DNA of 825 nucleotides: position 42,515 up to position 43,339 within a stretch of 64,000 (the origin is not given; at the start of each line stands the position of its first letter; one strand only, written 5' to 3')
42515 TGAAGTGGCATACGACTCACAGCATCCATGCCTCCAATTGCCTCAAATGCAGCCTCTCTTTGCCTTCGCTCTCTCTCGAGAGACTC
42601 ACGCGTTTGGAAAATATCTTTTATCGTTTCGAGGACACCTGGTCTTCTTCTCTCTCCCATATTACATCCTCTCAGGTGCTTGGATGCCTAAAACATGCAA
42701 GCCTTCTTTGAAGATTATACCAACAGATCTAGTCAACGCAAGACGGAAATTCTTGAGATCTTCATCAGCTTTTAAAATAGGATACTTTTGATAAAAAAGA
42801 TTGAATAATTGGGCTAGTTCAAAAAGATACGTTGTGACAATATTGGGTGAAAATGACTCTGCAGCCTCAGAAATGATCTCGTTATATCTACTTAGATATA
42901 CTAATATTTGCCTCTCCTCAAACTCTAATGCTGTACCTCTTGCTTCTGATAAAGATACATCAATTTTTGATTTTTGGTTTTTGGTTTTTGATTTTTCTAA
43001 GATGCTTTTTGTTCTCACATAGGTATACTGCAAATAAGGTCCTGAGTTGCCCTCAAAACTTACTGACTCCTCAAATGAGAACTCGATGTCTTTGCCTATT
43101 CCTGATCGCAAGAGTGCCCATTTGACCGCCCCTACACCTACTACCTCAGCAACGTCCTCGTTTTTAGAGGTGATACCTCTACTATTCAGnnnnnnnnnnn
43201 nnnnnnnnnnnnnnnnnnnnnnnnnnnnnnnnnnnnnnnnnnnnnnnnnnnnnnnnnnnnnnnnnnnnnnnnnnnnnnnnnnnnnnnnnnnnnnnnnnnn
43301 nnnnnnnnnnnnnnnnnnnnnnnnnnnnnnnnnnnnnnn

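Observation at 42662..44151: argS appears inactivated: in-gene deletion removing the KMSK region, plus a frameshift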

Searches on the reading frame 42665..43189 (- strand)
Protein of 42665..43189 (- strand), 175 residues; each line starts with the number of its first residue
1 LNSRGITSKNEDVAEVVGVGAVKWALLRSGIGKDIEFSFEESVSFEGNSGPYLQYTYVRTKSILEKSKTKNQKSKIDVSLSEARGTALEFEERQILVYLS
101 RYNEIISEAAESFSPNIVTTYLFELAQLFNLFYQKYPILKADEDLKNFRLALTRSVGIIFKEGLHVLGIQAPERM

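Call 8: search_protein_families(library=pfam, proteins=[window:42665-43189:-], max_evalue=0.01)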
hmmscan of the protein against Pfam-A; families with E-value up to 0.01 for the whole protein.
window:42665-43189:- (175 aa): 1 family
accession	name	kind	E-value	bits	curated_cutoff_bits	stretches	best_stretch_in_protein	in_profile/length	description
PF05746.21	DALR_1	-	5.7e-32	110.7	22.3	1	53-175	1-117/117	DALR anticodon binding domain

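Call 15: list_cluster_members(proteins=[P0001, window:42665-43111:-])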
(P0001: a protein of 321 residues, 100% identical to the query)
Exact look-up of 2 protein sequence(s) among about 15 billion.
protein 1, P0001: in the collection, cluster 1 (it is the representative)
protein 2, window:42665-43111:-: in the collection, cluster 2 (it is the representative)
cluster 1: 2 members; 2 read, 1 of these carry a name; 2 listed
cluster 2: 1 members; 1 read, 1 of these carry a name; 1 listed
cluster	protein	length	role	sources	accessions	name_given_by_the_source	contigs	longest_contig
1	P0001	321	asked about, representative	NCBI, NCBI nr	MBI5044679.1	MAG: arginine--tRNA ligase [Candidatus Levybacteria bacterium] | arginine--tRNA ligase [Candidatus Levybacteria bacterium]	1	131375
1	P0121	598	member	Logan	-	-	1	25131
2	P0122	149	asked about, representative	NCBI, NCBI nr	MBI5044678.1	MAG: hypothetical protein HZC02_02025 [Candidatus Levybacteria bacterium] | hypothetical protein [Candidatus Levybacteria bacterium]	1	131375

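Call 32: search_protein_families(library=pfam, proteins=[L081:12814-13401:+, L081:8436-8897:+], max_evalue=0.01)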
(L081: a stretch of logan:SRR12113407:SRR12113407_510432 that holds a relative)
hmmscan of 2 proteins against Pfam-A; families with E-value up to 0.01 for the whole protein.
L081:12814-13401:+ (196 aa): 0 families

L081:8436-8897:+ (154 aa): 0 families

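Call 41: search_protein_families(library=ncbifam, proteins=[P0121, window:42665-43189:-])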
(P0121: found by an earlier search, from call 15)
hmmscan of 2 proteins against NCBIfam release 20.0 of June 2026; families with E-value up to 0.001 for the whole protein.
P0121 (598 aa): 4 families
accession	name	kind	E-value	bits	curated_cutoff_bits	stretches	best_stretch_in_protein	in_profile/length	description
TIGR00456.1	argS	equivalog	1.2e-106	357.3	261.65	1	4-598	4-569/569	arginine--tRNA ligase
NF002447.0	PRK01611.3-4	equivalog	3.9e-81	273.3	460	2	350-598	372-613/613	arginine--tRNA ligase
NF002446.0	PRK01611.3-3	equivalog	3.7e-73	246.8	399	2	309-598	367-636/636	arginine--tRNA ligase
NF045898.1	ArgS_rel_codon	equivalog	1.8e-27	96.7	340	2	408-598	147-327/327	ArgS-related anticodon-binding protein NrtL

window:42665-43189:- (175 aa): 4 families
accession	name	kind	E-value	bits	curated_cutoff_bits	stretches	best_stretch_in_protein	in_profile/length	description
TIGR00456.1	argS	equivalog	4.9e-45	153.9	261.65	1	8-175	407-569/569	arginine--tRNA ligase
NF002446.0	PRK01611.3-3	equivalog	5.4e-44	150.5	399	1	9-175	476-636/636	arginine--tRNA ligase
NF002447.0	PRK01611.3-4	equivalog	9.2e-42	143.2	460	1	9-175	444-613/613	arginine--tRNA ligase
NF045898.1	ArgS_rel_codon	equivalog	8e-14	51.8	340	1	12-175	170-327/327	ArgS-related anticodon-binding protein NrtL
